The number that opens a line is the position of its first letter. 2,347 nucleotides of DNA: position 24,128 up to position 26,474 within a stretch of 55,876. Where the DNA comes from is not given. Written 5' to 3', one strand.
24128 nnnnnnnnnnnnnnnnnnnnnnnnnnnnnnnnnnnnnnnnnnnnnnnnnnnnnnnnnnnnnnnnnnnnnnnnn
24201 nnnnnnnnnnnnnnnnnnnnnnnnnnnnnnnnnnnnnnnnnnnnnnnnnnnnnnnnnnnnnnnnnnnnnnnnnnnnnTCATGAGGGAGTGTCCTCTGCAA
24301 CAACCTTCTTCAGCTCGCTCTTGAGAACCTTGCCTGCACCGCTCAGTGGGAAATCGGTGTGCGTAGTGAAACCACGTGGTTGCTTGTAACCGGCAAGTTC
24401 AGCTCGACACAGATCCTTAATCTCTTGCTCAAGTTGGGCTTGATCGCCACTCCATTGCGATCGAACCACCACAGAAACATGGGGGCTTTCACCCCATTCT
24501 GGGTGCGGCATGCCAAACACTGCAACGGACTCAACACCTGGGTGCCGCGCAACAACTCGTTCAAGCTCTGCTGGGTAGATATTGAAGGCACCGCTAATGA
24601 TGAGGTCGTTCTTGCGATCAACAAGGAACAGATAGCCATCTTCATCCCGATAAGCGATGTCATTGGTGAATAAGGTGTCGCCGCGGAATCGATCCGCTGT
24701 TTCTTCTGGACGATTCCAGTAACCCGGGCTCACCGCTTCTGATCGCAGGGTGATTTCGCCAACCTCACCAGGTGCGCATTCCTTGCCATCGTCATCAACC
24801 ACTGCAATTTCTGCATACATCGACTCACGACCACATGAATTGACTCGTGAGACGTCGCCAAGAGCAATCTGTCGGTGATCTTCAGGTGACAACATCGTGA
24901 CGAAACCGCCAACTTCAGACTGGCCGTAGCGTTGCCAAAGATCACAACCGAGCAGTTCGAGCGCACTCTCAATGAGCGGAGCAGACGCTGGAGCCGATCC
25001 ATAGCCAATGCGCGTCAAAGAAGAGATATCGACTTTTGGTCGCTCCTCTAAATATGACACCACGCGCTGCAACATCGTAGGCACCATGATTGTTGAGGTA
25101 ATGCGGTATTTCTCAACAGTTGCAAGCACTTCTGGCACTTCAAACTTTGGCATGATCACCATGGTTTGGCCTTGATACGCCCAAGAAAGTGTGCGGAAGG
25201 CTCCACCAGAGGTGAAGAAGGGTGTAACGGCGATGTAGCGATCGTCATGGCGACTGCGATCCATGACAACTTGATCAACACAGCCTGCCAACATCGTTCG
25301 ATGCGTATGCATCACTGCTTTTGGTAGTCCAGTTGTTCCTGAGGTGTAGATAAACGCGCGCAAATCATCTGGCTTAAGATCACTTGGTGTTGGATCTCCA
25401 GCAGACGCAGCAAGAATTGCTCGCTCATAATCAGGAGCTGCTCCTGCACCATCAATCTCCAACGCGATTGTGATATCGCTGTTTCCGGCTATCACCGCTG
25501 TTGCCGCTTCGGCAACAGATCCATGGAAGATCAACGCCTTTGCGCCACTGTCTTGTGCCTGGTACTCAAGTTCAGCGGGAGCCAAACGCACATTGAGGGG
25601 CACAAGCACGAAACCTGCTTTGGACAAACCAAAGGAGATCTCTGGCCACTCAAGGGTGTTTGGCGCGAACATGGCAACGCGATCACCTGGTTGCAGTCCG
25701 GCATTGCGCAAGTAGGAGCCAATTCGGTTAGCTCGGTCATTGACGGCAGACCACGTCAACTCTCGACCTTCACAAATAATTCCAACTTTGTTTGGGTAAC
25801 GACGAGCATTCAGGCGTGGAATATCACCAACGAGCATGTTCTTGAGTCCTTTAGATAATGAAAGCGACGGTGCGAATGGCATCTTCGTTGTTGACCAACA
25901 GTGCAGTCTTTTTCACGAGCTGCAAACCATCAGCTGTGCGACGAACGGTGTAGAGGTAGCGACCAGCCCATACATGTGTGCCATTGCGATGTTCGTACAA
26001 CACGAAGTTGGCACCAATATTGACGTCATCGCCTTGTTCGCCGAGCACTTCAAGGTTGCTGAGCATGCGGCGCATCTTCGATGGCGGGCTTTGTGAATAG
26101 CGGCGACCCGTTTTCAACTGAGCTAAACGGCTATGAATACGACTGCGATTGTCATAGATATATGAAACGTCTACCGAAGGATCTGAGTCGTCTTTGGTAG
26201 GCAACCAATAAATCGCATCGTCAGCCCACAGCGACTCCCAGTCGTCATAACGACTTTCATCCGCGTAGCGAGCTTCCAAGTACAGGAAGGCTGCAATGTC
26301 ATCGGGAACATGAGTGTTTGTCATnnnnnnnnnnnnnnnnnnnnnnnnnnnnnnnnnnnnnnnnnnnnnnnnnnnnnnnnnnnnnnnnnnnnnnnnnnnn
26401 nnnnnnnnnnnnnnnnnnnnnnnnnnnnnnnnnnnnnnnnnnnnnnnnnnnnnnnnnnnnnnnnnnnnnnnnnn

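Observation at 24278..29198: Ipf-like block: CoA ligase + Rieske dioxygenase + SCPx-thiolase/DUF35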

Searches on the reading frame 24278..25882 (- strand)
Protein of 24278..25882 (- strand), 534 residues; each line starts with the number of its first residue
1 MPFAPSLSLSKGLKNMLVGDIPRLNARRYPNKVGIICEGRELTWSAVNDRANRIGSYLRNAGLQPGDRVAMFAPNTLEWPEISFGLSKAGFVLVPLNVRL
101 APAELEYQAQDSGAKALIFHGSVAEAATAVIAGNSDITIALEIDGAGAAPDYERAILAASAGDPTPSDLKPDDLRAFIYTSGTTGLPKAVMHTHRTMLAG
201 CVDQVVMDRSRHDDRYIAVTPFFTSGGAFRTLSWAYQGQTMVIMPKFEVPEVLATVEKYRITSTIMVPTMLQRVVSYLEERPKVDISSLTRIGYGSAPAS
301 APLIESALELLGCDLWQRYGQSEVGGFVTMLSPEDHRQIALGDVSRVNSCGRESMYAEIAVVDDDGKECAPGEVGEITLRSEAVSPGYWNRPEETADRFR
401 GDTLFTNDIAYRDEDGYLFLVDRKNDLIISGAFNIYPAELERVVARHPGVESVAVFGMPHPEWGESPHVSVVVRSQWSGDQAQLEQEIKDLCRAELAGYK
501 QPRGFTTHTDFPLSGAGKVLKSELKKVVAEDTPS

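Call 3: search_protein_families(library=pfam, proteins=[window:24278-25882:-])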
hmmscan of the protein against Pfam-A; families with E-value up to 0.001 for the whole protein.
window:24278-25882:- (534 aa): 2 families
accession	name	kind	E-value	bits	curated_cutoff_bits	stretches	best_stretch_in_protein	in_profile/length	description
PF00501.34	AMP-binding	-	7.2e-88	295.4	29.9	1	25-389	4-384/384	AMP-binding enzyme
PF13193.12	AMP-binding_C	-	9.3e-16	59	24.5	1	439-518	1-76/76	AMP-binding enzyme C-terminal domain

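Call 5: search_protein_families(library=ncbifam, proteins=[window:24278-25882:-], max_evalue=0.01)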
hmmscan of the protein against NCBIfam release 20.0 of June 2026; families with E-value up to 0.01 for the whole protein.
window:24278-25882:- (534 aa): 109 families (the best 25 are shown)
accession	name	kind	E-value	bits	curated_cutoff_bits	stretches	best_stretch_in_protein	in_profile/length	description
NF004837.0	PRK06187.1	subfamily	8.3e-125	417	476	1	15-531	7-525/531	long-chain-fatty-acid--CoA ligase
NF006182.0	PRK08316.1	subfamily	3.5e-105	352.4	663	1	14-529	9-518/523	fatty acyl-CoA synthetase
NF005676.0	PRK07470.1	equivalog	5.9e-99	332.1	774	1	20-528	24-529/544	acyl-CoA synthetase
NF052269.1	Staph_lig_FadD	equivalog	4.8e-93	312.2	650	1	38-530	24-495/499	long-chain-fatty-acid--CoA ligase FadD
NF005307.0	PRK06839.1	equivalog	6.8e-91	305.4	748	1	26-528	12-493/496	o-succinylbenzoate--CoA ligase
NF005801.1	PRK07656.1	equivalog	1.8e-85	287.5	657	1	25-525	10-500/500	FadD3 family acyl-CoA ligase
NF006181.0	PRK08314.1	subfamily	4.8e-82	276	705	2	161-525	193-551/563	long-chain-fatty-acid--CoA ligase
NF002966.0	PRK03640.1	equivalog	5.3e-82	275.9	556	1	26-529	12-481/483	o-succinylbenzoate--CoA ligase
NF009071.0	PRK12406.1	subfamily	1.7e-80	270.9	701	1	34-527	5-501/510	acyl-CoA synthetase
NF004797.0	PRK06145.1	equivalog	4e-80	269.6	850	1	25-525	11-492/499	acyl-CoA synthetase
NF005857.1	PRK07786.1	exception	3.5e-79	266.7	733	1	29-526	22-510/513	fatty-acid--CoA ligase FadD5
NF004838.1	PRK06188.1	equivalog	2.1e-78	263.9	875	1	165-526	165-521/524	fatty-acid--CoA ligase FadD8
NF005702.0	PRK07514.1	subfamily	4e-74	249.8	558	1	37-527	25-499/506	malonyl-CoA synthase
NF005463.0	PRK07059.1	subfamily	5.2e-74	249.6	869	2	153-526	185-554/557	long-chain-fatty-acid--CoA ligase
NF006020.0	PRK08162.1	subfamily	3.5e-72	243.5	677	1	26-530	29-540/545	acyl-CoA synthetase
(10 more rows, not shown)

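Call 69: search_solved_structures(query=window:24278-25837:-, max_evalue=1e-40)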
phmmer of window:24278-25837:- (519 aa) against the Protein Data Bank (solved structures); distinct sequences matched with E-value up to 1e-40: 48.
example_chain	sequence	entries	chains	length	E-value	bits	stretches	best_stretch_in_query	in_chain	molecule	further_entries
8weu_A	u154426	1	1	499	4.5e-76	259.7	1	4-511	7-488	Fatty-acyl-CoA synthase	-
8wev_A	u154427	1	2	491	4.8e-76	259.6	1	4-511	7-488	Feruloyl-CoA Synthetase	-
3r44_A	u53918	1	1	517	1.2e-70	241.8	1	26-514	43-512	fatty acyl CoA synthetase FADD13 (FATTY-ACYL-CoA SYNTHETASE)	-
8ivi_A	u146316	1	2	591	3.6e-68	233.6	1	12-507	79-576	Medium/long-chain-fatty-acid--CoA ligase FadD8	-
6sq8_A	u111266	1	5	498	5.9e-62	213.1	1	18-506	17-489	Fatty acid CoA ligase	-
6h1b_A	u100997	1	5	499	2.5e-61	211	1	18-502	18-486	Fatty acid CoA ligase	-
8r2q_A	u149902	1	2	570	3.8e-61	210.4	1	11-510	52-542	Probable fatty-acid-CoA ligase FadD5 (Fatty-acid-CoA synthetase) (Fatty-acid-CoA synthase)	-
3a9u_A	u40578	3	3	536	4.3e-58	200.3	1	24-513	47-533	4-coumarate--CoA ligase | 4-coumarate:CoA ligase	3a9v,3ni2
5x8f_A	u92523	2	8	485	1.4e-55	192.1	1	11-511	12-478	2-succinylbenzoate--CoA ligase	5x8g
5buq_A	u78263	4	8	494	1.4e-54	188.8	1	11-511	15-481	2-succinylbenzoate--CoA ligase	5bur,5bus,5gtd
4gxq_A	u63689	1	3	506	1.9e-53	185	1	15-512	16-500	Malonyl CoA synthetase, Benzoate-CoA ligase Chimeric protein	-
4wv3_A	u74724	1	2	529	2.5e-53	184.6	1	10-511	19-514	Anthranilate-CoA ligase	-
8pyy_A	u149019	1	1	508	1e-52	182.6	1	20-510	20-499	Fatty-acyl-CoA synthase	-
5bsm_A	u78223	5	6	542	1.1e-52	182.5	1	28-518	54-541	4-coumarate--CoA ligase 2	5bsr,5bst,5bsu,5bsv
5bsw_A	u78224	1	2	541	1.9e-52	181.7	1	28-518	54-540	4-coumarate--CoA ligase 2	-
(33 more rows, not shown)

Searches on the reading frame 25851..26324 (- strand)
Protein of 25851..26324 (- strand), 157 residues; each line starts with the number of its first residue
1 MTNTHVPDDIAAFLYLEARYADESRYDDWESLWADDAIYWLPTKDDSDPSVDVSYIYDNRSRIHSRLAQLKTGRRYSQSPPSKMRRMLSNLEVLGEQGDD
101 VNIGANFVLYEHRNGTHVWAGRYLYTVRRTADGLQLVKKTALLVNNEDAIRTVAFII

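Call 3: search_protein_families(library=pfam, proteins=[window:25851-26324:-])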
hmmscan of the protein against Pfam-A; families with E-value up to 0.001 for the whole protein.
window:25851-26324:- (157 aa): 2 families
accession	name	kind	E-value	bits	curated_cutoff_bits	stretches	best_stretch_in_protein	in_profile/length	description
PF00866.24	Ring_hydroxyl_B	-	5.2e-26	91.9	27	1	17-146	2-140/144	Ring hydroxylating beta subunit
PF13577.12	SnoaL_4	-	1.3e-07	32.1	24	1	8-136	7-122/126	SnoaL-like domain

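Call 5: search_protein_families(library=ncbifam, proteins=[window:25851-26324:-], max_evalue=0.01)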
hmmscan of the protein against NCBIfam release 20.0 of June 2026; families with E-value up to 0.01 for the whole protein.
window:25851-26324:- (157 aa): 5 families
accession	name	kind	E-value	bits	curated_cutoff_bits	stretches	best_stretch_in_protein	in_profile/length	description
NF007479.0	PRK10069.1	subfamily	1.1e-20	74.5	145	1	6-144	20-172/185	3-phenylpropionate/cinnamic acid dioxygenase subunit beta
TIGR03232.1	benzo_1_2_benB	equivalog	2.4e-20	73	225.55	1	10-153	1-149/155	benzoate 1,2-dioxygenase small subunit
NF042947.1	3PPDioc_HcaF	equivalog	6.3e-17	62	230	1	8-139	10-154/172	3-phenylpropionate/cinnamic acid dioxygenase subunit beta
TIGR03231.1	anthran_1_2_B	equivalog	2e-12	47.6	213.5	1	11-147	2-145/155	anthranilate 1,2-dioxygenase small subunit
NF041685.1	ant_diox_AndAd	equivalog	4.4e-10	39.4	230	1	20-142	18-141/155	anthranilate 1,2-dioxygenase small subunit AndAd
